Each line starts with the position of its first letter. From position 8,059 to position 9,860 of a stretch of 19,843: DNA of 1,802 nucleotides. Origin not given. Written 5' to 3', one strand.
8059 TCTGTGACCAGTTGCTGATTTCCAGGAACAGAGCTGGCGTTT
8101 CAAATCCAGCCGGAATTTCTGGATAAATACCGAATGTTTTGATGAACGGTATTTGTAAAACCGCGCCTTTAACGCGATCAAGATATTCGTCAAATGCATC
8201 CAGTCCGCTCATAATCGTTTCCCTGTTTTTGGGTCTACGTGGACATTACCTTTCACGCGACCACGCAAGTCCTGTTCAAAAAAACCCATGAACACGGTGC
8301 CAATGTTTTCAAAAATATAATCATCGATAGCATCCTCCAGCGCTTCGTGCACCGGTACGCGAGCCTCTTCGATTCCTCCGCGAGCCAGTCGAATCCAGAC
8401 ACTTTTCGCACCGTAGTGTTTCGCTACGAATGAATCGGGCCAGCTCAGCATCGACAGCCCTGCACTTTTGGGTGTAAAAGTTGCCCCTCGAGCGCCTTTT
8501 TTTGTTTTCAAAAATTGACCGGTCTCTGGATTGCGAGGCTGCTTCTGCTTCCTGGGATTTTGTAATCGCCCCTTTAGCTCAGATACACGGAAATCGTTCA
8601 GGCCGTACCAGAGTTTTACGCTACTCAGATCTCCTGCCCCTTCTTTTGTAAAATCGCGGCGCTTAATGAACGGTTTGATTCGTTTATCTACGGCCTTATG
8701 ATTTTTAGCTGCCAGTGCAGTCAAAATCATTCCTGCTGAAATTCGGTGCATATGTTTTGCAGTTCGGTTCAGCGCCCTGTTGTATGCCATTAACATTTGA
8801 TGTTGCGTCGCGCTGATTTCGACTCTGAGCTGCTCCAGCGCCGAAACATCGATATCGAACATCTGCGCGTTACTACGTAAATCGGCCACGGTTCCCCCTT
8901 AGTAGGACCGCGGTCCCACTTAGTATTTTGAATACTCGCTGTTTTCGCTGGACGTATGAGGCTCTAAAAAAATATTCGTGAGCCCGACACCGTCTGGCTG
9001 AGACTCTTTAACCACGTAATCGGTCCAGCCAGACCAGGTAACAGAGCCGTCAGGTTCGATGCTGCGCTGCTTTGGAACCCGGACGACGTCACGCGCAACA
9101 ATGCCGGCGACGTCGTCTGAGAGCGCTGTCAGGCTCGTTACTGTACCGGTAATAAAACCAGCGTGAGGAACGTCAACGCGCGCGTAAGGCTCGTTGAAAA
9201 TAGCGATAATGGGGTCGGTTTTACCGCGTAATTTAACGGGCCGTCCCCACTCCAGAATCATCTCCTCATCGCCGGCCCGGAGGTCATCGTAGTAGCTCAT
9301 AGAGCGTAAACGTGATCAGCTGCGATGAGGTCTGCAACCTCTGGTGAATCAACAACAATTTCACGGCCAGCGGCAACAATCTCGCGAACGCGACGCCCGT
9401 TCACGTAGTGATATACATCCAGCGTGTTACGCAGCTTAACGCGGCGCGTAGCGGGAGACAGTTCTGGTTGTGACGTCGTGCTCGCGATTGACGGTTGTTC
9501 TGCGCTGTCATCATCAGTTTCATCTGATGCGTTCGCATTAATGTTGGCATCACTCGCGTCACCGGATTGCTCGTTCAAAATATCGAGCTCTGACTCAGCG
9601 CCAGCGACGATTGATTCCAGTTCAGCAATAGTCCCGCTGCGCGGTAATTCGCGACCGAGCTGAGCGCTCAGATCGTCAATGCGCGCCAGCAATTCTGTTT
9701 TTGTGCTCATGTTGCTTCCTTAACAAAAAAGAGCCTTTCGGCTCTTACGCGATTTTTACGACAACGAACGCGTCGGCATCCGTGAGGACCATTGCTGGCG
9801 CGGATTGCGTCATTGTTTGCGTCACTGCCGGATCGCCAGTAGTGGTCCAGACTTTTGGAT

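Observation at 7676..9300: Mosaic junction: lambda-type head module joined to a P2-type contractile tail module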

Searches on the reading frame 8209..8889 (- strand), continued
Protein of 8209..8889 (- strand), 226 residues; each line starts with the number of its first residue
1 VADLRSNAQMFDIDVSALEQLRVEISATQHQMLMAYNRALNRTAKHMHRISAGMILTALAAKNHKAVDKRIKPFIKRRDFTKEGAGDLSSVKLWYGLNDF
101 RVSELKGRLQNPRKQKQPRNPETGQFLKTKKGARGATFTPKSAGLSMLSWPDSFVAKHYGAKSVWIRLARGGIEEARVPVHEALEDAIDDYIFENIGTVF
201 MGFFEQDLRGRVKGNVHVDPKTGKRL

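Call 53: fold_search(model_id=the predicted structure, library=pdb)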
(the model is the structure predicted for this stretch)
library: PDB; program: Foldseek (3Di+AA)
matches with E <= 10: 226; with E <= 0.001: 0
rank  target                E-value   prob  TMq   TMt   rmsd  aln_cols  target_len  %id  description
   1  3v47_D                3.0e-01  0.10  0.20  0.18  15.2       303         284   10  Crystal structure of the N-terminal fragment of zebrafish TLR5 in complex with Salmonella flagellin (released 2012-02-29)
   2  1rqc_C                3.8e-01  0.06  0.11  0.14  22.9       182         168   12  Crystals of peptide deformylase from Plasmodium falciparum with ten subunits per asymmetric unit reveal critical chara (released 2004-01-20)
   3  1l3a_A                4.5e-01  0.06  0.13  0.17  19.0       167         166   10  Structure of the plant transcriptional regulator PBF-2 (released 2002-06-26)
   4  6jev_A                5.4e-01  0.03  0.10  0.12  22.8       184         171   11  K2U bound crystal structure of class I type a peptide deformylase from Acinetobacter baumanii (released 2020-02-12)
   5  6jer_A                6.0e-01  0.04  0.10  0.12  24.6       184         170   12  Apo crystal structure of class I type a peptide deformylase from Acinetobacter baumannii (released 2020-02-12)
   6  1jym_E                8.0e-01  0.03  0.10  0.12  19.3       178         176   11  Crystals of Peptide Deformylase from Plasmodium falciparum with Ten Subunits per Asymmetric Unit Reveal Critical Chara (released 2002-03-13)
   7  4u17_C                8.4e-01  0.11  0.15  0.25   7.9        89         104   12  Swapped dimer of the human Fyn-SH2 domain (released 2015-07-29)
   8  1l3a_B                1.0e+00  0.03  0.13  0.15  20.5       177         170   10  Structure of the plant transcriptional regulator PBF-2 (released 2002-06-26)
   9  6jet_A                1.0e+00  0.02  0.10  0.12  22.5       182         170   12  Actinonin bound crystal structure of class I type a peptide deformylase from Acinetobacter baumannii (released 2020-02-12)
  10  1l3a_D                1.1e+00  0.03  0.13  0.16  22.7       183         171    9  Structure of the plant transcriptional regulator PBF-2 (released 2002-06-26)
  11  3v47_C                1.1e+00  0.04  0.17  0.15  17.6       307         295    9  Crystal structure of the N-terminal fragment of zebrafish TLR5 in complex with Salmonella flagellin (released 2012-02-29)
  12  7nhs_A                1.1e+00  0.03  0.12  0.06  20.5       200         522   12  Wzc K540M C8 (released 2021-08-25)
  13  1l3a_C                1.1e+00  0.02  0.13  0.14  17.1       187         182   12  Structure of the plant transcriptional regulator PBF-2 (released 2002-06-26)
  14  9cup_D                1.2e+00  0.03  0.14  0.07  22.6       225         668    8  BmrCD in inward-facing conformation bound to Hoechsts (released 2025-08-13)
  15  1rqc_F                1.2e+00  0.02  0.11  0.14  22.8       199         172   12  Crystals of peptide deformylase from Plasmodium falciparum with ten subunits per asymmetric unit reveal critical chara (released 2004-01-20)
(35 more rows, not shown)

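Call 56: fold_search(model_id=the predicted structure, library=viral)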
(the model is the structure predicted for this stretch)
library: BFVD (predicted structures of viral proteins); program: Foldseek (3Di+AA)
matches with E <= 10: 523; with E <= 0.001: 2
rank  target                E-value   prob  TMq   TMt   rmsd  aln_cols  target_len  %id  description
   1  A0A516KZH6            1.5e-06  1.00  0.54  0.62   7.2       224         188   14  (no name in the UniProt tables at hand)
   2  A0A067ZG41            4.6e-05  1.00  0.60  0.71   7.1       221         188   14  (no name in the UniProt tables at hand)
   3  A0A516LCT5            1.2e-02  0.92  0.33  0.35  15.5       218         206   13  (no name in the UniProt tables at hand)
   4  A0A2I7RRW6            1.4e-02  0.87  0.36  0.33  18.5       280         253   11  (no name in the UniProt tables at hand)
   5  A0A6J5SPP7            2.4e-02  0.96  0.33  0.47  13.2       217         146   10  Uncharacterized protein [uncultured Caudovirales phage]
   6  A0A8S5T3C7            3.4e-02  0.41  0.26  0.31  25.8       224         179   10  Uncharacterized protein [Myoviridae sp. ct31P9]
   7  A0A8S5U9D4            4.0e-02  0.94  0.38  0.48  10.6       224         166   12  Uncharacterized protein [Siphoviridae sp. ct7aK2]
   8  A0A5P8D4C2            5.4e-02  0.12  0.09  0.14  17.2       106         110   13  (no name in the UniProt tables at hand)
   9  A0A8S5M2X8            6.8e-02  0.84  0.39  0.37  11.2       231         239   11  Tail component [Siphoviridae sp. ctqpo8]
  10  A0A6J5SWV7            7.2e-02  0.54  0.30  0.35  12.2       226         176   10  Phge_HK97_gp10, phage protein, HK97 gp10 family [uncultured Caudovirales phage]
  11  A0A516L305            7.6e-02  0.69  0.31  0.38  14.7       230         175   12  (no name in the UniProt tables at hand)
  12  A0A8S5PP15            8.0e-02  0.85  0.36  0.45  15.9       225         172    9  Uncharacterized protein [Siphoviridae sp. ctbLB3]
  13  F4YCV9                8.0e-02  0.54  0.31  0.32  15.2       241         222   15  (no name in the UniProt tables at hand)
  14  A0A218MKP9            9.0e-02  0.15  0.21  0.21  15.3       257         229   10  Uncharacterized protein [uncultured virus]
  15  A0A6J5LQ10            1.3e-01  0.51  0.33  0.37  16.9       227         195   10  Phge_HK97_gp10, phage protein, HK97 gp10 family [uncultured Caudovirales phage]
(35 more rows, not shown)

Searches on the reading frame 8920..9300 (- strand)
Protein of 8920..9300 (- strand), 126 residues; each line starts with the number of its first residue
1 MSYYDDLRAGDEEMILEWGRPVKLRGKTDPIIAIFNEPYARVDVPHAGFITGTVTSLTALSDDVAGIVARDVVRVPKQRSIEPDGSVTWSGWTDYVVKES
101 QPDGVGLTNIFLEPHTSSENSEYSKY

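Call 3: search_protein_families(library=pfam, proteins=[window:8920-9300:-], max_evalue=0.01)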
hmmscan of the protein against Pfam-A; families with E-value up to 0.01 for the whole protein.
window:8920-9300:- (126 aa): 1 family
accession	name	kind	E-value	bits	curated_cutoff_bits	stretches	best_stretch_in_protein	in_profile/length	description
PF05354.17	Phage_attach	-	6e-09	36.8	26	1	12-108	9-94/99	Phage Head-Tail Attachment protein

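Call 4: search_protein_families(library=phrogs, proteins=[window:8920-9300:-], max_evalue=0.001)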
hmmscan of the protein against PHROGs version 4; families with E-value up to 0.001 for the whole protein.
window:8920-9300:- (126 aa): 1 family
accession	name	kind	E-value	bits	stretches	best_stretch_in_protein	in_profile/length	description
phrog_82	-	connector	1.4e-22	80.7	1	1-120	5-111/118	head closure Hc1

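Call 7: search_protein_families(library=ncbifam, proteins=[window:8920-9300:-], max_evalue=0.1)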
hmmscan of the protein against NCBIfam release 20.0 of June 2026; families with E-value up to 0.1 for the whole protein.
window:8920-9300:- (126 aa): 0 families

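Call 88: search_solved_structures(query=window:8920-9300:-, max_evalue=1)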
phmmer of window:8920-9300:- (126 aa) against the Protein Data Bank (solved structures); distinct sequences matched with E-value up to 1: 2.
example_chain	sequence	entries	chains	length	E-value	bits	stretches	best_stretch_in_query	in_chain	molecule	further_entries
1cqx_A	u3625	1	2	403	0.1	15.8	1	78-115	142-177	FLAVOHEMOPROTEIN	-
3ozu_A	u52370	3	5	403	0.1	15.8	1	78-115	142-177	Flavohemoprotein | Flavohemoglobin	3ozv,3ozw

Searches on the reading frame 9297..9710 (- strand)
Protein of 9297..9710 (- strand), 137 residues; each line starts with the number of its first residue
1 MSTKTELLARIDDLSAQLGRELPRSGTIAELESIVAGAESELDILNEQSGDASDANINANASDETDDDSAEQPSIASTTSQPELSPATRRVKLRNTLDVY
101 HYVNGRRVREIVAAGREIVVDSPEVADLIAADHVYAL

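Call 3: search_protein_families(library=pfam, proteins=[window:9297-9710:-], max_evalue=0.01)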
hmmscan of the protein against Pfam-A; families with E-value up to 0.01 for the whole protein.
window:9297-9710:- (137 aa): 1 family
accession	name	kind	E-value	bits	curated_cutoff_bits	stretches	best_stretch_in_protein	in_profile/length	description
PF14000.11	Packaging_FI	-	2.6e-10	41.3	27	1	3-131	1-128/131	DNA packaging protein FI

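Call 4: search_protein_families(library=phrogs, proteins=[window:9297-9710:-], max_evalue=0.001)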
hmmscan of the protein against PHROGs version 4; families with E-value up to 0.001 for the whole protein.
window:9297-9710:- (137 aa): 2 families
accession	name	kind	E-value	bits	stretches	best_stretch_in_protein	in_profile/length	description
phrog_92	-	head and packaging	9.1e-31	107.7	1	1-136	1-127/128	DNA packaging chaperone FI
phrog_15460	-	head and packaging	1.5e-08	35.9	1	1-73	1-73/80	terminase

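Call 7: search_protein_families(library=ncbifam, proteins=[window:9297-9710:-], max_evalue=0.1)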
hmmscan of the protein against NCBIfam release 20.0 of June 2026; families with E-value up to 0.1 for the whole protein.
window:9297-9710:- (137 aa): 1 family
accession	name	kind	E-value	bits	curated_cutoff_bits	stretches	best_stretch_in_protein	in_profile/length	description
NF041244.1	IglI_fam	subfamily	0.045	13.6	100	1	5-85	112-190/290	type VI secretion system protein IglI family protein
